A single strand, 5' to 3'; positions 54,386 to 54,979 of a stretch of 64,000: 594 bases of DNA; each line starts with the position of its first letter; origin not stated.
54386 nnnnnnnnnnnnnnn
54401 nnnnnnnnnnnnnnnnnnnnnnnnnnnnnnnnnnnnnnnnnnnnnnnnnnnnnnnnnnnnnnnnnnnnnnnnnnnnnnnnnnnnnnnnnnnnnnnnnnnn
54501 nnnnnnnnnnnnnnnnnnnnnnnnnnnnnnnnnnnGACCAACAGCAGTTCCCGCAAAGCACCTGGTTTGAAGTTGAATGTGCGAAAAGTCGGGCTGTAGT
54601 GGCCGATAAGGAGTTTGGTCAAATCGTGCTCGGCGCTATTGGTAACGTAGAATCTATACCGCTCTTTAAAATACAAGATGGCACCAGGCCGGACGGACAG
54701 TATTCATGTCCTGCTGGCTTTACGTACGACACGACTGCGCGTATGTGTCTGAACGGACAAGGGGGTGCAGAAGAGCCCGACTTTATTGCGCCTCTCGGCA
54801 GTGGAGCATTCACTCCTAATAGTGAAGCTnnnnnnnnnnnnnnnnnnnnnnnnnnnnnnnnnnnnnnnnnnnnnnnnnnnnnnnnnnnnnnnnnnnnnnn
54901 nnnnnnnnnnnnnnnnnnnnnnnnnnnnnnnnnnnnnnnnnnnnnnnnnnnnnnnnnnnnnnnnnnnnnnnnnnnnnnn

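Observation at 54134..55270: Fifth member of the pilin-like family fused to an NlpC/P60-like peptidoglycan hydrolase domain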

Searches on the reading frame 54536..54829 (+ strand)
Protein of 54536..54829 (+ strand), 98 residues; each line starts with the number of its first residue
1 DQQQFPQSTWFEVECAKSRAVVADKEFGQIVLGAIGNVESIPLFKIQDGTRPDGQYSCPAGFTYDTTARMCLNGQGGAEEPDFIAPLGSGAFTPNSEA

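Call 19: search_protein_families(library=pfam, proteins=[window:54536-54829:+], max_evalue=1)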
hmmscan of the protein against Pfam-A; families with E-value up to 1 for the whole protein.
seq(98 aa): 0 families
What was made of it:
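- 54539..54832 (+): Linker, residues 136-233. It contains the conserved W-F-x-V/I-x-C (C149) and a small beta module at about 189-218 with C192 and C205. No Pfam hit (call 19).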
